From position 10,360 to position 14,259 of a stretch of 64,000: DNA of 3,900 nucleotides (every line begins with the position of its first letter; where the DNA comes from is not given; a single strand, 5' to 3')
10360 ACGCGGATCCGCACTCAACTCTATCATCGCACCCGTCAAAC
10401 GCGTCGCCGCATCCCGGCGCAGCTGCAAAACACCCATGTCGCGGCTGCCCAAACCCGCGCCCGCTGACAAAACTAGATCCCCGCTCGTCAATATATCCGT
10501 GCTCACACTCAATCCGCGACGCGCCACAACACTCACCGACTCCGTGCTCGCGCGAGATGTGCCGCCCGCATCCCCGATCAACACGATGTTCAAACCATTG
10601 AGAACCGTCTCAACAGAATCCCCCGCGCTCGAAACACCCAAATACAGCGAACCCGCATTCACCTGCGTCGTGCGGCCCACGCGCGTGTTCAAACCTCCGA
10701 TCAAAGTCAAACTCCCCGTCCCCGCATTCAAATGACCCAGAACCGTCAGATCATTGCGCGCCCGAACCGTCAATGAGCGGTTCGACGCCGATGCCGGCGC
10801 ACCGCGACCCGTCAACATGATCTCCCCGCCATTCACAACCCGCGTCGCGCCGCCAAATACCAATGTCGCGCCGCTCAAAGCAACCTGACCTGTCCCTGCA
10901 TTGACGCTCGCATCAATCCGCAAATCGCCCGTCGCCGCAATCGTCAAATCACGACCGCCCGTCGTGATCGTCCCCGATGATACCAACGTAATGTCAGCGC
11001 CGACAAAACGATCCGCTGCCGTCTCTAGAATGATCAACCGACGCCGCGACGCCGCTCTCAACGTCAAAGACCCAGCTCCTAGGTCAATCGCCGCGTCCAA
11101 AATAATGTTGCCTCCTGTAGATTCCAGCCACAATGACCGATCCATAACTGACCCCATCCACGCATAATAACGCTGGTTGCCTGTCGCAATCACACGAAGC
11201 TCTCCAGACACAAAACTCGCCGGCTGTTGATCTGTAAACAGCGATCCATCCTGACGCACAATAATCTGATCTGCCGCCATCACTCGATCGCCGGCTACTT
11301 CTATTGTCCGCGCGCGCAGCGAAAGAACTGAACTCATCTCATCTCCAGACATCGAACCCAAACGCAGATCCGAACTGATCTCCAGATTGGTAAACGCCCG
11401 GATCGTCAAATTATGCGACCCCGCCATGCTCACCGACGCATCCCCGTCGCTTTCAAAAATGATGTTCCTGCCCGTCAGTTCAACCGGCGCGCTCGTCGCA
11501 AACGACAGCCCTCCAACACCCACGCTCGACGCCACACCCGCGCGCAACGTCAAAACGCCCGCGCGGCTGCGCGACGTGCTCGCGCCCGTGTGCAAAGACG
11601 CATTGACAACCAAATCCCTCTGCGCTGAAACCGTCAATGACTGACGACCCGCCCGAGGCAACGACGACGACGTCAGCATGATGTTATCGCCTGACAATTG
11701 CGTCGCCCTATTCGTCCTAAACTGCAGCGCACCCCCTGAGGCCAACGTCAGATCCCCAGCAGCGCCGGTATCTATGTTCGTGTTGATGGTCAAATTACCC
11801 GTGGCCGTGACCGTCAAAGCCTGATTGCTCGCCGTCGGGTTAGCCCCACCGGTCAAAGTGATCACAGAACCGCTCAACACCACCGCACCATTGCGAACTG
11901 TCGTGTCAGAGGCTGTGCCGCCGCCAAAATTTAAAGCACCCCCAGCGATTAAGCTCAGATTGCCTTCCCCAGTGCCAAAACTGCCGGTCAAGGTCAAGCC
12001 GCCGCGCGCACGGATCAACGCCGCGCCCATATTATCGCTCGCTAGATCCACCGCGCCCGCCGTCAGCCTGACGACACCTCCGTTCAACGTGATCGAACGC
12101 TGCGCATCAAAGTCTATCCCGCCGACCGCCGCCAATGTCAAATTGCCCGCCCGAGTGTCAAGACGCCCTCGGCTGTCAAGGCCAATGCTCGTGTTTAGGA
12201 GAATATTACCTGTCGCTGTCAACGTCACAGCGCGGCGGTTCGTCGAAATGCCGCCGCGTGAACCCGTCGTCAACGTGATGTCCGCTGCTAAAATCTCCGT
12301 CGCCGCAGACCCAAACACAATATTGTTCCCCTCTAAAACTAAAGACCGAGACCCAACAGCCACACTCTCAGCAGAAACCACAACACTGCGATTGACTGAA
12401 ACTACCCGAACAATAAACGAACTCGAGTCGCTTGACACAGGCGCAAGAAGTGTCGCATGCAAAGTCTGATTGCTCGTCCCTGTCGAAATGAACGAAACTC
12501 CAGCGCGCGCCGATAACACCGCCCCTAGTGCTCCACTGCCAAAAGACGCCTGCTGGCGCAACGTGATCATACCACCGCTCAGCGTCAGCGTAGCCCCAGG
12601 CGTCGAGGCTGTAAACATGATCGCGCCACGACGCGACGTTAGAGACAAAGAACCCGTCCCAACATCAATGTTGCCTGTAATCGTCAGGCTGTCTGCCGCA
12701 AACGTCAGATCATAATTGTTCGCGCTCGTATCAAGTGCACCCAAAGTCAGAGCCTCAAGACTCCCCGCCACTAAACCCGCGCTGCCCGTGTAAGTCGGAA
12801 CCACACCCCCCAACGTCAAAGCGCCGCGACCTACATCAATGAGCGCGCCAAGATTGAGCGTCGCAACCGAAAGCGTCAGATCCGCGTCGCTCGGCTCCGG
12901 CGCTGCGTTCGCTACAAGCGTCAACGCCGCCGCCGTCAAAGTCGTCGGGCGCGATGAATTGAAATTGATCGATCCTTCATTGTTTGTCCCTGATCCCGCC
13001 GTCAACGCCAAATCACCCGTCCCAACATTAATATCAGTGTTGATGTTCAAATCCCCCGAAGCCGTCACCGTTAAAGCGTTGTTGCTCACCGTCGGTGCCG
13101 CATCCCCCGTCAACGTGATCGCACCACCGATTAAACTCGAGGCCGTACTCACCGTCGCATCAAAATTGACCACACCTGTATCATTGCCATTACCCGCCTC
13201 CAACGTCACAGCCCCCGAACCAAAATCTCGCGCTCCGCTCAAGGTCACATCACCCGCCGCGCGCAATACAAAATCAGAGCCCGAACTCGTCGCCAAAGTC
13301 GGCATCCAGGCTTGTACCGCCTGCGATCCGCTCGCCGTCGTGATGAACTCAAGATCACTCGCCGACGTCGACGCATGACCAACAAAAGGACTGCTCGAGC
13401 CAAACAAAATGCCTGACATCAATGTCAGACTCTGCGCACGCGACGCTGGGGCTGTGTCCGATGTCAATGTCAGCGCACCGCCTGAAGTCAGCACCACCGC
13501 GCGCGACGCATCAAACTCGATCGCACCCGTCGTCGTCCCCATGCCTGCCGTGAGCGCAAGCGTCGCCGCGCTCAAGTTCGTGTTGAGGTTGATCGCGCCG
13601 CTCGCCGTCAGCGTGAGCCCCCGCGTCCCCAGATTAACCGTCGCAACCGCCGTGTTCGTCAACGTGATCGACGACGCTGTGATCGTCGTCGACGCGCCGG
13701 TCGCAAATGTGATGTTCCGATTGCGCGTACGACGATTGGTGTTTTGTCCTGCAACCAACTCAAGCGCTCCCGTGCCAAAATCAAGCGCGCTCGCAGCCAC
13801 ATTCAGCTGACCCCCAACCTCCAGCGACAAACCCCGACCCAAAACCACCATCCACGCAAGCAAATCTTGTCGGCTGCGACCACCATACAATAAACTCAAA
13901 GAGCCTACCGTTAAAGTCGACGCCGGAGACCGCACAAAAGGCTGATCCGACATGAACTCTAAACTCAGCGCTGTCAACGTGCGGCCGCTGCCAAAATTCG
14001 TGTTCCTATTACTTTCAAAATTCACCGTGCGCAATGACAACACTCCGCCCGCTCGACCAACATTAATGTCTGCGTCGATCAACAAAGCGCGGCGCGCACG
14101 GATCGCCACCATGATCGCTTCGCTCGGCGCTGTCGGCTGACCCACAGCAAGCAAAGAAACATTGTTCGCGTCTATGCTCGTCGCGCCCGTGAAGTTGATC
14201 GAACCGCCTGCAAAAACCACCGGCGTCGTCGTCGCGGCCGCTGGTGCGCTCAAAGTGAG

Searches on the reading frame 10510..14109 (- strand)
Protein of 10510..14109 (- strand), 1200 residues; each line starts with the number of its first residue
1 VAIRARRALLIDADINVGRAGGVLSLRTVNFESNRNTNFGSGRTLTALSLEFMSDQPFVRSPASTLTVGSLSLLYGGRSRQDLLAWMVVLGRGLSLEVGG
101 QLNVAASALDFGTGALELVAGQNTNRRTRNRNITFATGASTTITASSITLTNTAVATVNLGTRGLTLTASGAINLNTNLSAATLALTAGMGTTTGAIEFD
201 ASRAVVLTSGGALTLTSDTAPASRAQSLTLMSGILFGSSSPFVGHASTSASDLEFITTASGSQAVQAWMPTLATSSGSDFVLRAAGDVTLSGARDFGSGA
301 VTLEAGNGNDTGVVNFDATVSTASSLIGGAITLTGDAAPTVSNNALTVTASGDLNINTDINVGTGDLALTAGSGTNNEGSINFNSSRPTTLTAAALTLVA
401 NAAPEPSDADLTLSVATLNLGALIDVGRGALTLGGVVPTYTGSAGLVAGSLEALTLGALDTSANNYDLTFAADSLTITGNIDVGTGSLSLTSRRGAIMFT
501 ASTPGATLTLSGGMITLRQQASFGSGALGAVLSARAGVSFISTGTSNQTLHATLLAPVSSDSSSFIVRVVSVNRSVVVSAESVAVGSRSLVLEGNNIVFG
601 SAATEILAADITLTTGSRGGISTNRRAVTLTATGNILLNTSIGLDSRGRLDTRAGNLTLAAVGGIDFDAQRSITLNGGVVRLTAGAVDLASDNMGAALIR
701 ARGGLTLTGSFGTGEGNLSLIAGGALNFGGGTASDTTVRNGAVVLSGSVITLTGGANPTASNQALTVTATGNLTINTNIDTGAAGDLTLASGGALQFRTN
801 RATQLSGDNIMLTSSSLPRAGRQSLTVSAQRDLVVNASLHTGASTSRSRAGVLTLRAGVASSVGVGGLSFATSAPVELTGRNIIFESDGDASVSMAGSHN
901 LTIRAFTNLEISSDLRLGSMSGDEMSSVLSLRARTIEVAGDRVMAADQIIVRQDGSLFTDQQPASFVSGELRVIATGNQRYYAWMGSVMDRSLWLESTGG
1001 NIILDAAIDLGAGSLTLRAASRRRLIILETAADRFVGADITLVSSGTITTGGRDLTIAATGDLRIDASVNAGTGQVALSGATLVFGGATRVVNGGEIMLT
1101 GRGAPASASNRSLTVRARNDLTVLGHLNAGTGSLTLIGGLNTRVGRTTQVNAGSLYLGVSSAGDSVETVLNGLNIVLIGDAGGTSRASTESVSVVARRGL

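Call 43: find_homologous_proteins(query=window:10510-14109:-, max_evalue=1e-20)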
Query window:10510-14109:- (1200 aa): 4 proteins with E <= 1e-20 among 8000 candidates.
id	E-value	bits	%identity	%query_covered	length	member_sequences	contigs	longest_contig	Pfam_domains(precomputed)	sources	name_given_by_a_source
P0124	1.3e-26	111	28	40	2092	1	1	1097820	PF05860.20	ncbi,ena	-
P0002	2.0e-24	104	31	65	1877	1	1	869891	-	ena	-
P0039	4.9e-22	96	26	87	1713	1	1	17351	-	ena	-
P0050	5.6e-21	93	28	54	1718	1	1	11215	-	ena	-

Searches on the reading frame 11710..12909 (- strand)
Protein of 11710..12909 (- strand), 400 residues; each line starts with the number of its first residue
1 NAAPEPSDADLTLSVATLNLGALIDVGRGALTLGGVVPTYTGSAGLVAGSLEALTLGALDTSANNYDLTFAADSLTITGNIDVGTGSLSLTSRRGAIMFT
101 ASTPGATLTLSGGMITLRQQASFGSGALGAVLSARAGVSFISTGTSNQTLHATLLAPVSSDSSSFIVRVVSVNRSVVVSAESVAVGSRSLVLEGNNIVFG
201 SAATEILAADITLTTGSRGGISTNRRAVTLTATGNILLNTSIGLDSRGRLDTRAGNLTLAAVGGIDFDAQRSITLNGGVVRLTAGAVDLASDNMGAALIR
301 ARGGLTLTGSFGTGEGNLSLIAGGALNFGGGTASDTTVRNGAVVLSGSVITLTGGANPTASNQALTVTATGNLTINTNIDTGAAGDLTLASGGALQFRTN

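Call 66: predict_structure(alignment_id=A1)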
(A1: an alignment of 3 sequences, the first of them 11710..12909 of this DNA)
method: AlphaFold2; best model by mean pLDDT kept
length: 400 residues; sequences in the alignment: 3
mean_pLDDT: 67.2   pTM: 0.67
mean pLDDT of the five models: 67.2, 64.4, 60.7, 59.4, 56.4
residues with pLDDT >= 90: 0; 70-90: 175; 50-70: 191; < 50: 34
segments of 3 or more residues with pLDDT < 50: 1-5, 54-58, 60-62, 124-129, 156-159, 161-165, 334-337
pLDDT, mean of each block of 10 residues (from residue 1): 48 62 69 61 63 51 63 70 72 72 58 69 51 62 62 51 54 66 68 78 74 78 82 84 63 77 76 72 73 63 74 65 73 49 73 59 74 78 75 76
secondary structure, 60 per line:
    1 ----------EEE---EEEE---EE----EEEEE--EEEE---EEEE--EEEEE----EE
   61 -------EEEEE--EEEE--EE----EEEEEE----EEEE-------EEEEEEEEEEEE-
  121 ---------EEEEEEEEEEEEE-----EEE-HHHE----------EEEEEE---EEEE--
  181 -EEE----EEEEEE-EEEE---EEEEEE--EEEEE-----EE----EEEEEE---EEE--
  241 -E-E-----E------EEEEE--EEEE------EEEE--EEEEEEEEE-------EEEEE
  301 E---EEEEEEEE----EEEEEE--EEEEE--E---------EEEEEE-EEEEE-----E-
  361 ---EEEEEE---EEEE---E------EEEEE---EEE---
elements in order: E11-13 E17-20 E30-34 E37-40 E44-47 E50-54 E68-72 E75-78 E87-92 E97-100 E108-119 E130-142 E148-150 E166-171 E175-178 E182-184 E189-194 E196-199 E203-208 E211-215 E227-232 E236-238 E257-261 E264-267 E274-277 E280-288 E296-301 E305-312 E317-322 E325-329 E342-347 E349-353 E364-369 E373-376 E387-391 E395-397
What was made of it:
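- On TpsA exoprotein of two-partner (type Vb) secretion: It has pLDDT 67, rising to 74-84 around the joint (call 66).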

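Call 68: fold_search(model_id=the predicted structure, library=pdb)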
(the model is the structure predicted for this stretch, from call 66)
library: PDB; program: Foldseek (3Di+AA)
matches with E <= 10: 64; with E <= 0.001: 0
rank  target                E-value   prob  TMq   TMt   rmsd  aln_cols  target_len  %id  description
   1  8c50_A                2.3e-01  0.16  0.20  0.21  14.9       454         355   10  Pontibacter korlensis curli subunit CsgA (released 2023-06-28)
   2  6n2b_B                2.8e-01  0.08  0.14  0.15  31.3       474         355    9  The Crystal Structure of Caldicellulosiruptor kristjanssonii Tapirin C-terminal domain (released 2018-12-19)
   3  4ihh_E                5.5e-01  0.03  0.11  0.12  20.8       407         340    7  Chasing Acyl Carrier Protein Through a Catalytic Cycle of Lipid A Production (released 2013-11-13)
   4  8vbb_A                5.8e-01  0.11  0.22  0.13  14.5       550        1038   16  The secreted adhesin EtpA of Enterotoxigenic Escherichia coli in complex with the mouse mAb 1G05 (released 2024-09-04)
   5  6n2b_A                7.0e-01  0.04  0.12  0.13  30.5       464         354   10  The Crystal Structure of Caldicellulosiruptor kristjanssonii Tapirin C-terminal domain (released 2018-12-19)
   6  6n2c_A                7.3e-01  0.16  0.24  0.24  11.1       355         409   12  The Crystal Structure of Caldicellulosiruptor hydrothermalis Tapirin C-terminal domain (released 2018-12-19)
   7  5ny0                  7.3e-01  0.04  0.13  0.15  16.9       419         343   13  L. reuters 100-23 SRRP (released 2018-03-21)
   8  5uyt_B                9.7e-01  0.04  0.16  0.15  22.3       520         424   15  Crystal structure of ice binding protein from an Antarctic bacterium Flavobacteriaceae (released 2017-10-25)
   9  5uyt_A                1.1e+00  0.04  0.17  0.16  21.9       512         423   15  Crystal structure of ice binding protein from an Antarctic bacterium Flavobacteriaceae (released 2017-10-25)
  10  6pzl                  1.3e+00  0.03  0.10  0.13  15.0       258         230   13  P. mirabilis hemolysin A mutant - Q125A (released 2020-08-05)
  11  2odl                  1.5e+00  0.06  0.20  0.21  14.9       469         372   11  Crystal structure of the HMW1 secretion domain from Haemophilus influenzae (released 2007-08-21)
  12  8yn1_C                1.6e+00  0.03  0.13  0.12  14.1       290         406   10  Cryo-EM structure of NRG1A(LRR) in complex with EDS1-SAG101-(ADPr-ATP) (released 2024-12-11)
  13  6eio                  2.1e+00  0.03  0.11  0.19  24.7       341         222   14  Crystal structure of an ice binding protein from an Antarctic Biological Consortium (released 2018-03-28)
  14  3h09_A                2.2e+00  0.12  0.34  0.17  15.8       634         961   12  The structure of Haemophilus influenzae IgA1 protease (released 2009-04-21)
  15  3jqy_C                2.2e+00  0.02  0.11  0.15  13.2       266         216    8  Crystal Structure of the polySia specific acetyltransferase NeuO (released 2010-08-18)
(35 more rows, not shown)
